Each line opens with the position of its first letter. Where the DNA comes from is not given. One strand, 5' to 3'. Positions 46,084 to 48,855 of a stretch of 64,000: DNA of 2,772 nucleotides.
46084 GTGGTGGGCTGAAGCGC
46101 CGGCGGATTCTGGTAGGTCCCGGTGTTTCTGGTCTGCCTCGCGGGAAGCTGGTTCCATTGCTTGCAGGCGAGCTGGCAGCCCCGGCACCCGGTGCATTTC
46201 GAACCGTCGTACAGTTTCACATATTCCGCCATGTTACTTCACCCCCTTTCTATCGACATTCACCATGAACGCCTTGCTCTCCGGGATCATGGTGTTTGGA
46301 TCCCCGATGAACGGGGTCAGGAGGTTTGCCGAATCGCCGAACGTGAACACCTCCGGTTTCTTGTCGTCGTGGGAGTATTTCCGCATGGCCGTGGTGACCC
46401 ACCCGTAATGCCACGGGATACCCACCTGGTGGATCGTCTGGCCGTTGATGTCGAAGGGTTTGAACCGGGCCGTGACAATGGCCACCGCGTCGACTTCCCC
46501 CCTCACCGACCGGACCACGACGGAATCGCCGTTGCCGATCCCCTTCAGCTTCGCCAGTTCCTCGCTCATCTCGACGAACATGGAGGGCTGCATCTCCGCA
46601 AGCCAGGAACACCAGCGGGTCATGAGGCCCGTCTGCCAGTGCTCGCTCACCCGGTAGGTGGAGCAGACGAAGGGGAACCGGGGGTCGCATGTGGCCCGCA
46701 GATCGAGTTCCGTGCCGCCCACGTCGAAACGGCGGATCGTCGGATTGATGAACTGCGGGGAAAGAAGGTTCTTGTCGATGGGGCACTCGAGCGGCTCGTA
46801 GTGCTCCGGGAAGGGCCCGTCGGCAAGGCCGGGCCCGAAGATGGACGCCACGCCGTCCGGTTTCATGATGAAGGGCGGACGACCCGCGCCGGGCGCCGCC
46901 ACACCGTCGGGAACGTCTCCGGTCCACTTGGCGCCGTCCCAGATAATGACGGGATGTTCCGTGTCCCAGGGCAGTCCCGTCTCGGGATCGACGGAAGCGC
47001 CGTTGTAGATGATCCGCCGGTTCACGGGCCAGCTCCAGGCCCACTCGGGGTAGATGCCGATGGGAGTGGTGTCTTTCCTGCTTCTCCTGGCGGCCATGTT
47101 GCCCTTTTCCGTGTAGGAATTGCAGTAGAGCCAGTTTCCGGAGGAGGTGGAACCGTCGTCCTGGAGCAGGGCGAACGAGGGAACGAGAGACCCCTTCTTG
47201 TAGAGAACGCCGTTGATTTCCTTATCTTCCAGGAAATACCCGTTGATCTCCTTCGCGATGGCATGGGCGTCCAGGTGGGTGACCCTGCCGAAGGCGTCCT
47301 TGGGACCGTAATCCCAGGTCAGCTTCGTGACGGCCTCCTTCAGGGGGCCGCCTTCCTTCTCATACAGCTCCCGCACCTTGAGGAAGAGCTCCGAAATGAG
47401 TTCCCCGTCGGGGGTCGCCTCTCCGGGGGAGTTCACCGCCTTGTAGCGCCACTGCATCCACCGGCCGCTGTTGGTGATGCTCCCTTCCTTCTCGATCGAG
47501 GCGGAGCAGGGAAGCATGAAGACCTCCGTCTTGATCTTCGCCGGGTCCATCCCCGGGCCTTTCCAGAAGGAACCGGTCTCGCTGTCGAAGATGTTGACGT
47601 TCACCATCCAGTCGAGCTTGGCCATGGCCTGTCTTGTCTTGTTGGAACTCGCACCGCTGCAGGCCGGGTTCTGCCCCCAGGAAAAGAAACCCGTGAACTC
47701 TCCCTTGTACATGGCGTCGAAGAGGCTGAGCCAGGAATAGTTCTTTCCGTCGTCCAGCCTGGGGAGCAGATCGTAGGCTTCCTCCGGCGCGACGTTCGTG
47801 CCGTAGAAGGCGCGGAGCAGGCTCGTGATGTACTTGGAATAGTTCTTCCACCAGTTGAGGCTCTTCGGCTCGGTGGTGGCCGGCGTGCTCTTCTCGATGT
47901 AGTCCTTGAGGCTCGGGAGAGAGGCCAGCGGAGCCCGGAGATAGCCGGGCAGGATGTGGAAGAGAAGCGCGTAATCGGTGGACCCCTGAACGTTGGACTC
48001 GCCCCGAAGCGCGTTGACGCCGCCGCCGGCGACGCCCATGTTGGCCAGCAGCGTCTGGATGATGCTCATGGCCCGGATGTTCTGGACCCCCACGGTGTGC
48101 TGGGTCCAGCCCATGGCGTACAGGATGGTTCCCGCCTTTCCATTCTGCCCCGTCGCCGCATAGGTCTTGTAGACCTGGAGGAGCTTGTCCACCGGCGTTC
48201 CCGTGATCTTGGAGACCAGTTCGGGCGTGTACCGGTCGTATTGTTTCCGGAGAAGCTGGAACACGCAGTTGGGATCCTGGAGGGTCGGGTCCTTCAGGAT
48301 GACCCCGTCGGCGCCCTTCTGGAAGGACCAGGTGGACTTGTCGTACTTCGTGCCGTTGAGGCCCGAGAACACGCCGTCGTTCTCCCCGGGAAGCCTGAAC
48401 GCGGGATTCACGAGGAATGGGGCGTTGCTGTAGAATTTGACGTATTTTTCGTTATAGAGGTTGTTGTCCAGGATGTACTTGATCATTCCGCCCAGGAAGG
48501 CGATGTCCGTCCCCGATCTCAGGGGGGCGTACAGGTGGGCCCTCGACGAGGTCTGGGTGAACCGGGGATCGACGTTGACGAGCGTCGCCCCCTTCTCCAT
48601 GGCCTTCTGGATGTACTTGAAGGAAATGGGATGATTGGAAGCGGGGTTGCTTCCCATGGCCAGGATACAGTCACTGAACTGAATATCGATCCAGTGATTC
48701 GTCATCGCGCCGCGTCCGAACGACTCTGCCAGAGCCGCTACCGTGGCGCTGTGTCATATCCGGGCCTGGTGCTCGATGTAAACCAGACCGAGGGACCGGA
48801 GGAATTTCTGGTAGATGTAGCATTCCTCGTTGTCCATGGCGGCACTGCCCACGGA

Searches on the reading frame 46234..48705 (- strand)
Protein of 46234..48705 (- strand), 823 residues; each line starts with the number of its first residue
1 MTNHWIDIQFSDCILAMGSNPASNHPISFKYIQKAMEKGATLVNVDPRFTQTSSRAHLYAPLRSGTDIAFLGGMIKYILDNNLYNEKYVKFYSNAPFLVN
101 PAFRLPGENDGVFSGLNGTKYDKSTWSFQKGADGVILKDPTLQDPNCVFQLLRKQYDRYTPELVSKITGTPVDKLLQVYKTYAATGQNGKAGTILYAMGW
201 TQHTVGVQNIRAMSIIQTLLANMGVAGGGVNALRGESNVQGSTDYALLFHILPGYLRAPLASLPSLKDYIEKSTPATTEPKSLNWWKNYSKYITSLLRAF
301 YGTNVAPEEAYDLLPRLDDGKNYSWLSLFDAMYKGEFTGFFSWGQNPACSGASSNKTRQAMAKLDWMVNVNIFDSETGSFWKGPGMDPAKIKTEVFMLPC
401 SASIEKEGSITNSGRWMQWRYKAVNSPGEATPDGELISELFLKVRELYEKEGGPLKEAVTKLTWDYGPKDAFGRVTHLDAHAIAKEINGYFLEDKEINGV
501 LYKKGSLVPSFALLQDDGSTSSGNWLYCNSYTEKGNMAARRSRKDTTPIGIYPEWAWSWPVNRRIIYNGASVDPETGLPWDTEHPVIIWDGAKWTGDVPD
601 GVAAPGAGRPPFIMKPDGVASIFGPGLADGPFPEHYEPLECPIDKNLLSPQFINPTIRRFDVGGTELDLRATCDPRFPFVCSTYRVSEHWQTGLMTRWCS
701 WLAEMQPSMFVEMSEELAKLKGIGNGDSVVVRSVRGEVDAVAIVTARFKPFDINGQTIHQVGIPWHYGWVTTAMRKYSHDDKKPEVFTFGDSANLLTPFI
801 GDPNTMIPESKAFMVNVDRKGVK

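Call 84: find_encoding_contigs(protein=window:46234-48705:-, flank=10000, max_places=1)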
Protein window:46234-48705:- (823 aa): 3 contigs read that carry it; 1 place shown.
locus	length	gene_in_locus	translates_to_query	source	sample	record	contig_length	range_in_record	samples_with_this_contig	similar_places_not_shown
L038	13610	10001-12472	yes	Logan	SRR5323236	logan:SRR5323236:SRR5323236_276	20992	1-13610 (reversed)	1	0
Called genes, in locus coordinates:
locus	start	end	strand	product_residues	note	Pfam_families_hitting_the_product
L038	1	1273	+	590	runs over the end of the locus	PF05524:PEP-utilisers_N, PF00391:PEP-utilizers, PF02896:PEP-utilizers_C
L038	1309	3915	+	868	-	PF27464:PlsB_N, PF01553:Acyltransferase, PF19277:GPAT_C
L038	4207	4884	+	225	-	PF08239:SH3_3 (weak)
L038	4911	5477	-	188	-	-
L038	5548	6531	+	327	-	-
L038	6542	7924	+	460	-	-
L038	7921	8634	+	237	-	PF00535:Glycos_transf_2, PF13641:Glyco_tranf_2_3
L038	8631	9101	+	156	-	-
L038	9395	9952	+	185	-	PF04879:Molybdop_Fe4S4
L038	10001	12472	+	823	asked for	PF00384:Molybdopterin, PF01568:Molydop_binding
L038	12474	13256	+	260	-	PF12797:Fer4_2 (faint), PF13237:Fer4_10 (faint), PF13484:Fer4_16 (faint), PF12838:Fer4_7, PF13247:Fer4_11, PF00037:Fer4 (weak), PF12837:Fer4_6 (weak), PF09163:Form-deh_trans, +2 more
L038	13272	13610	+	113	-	?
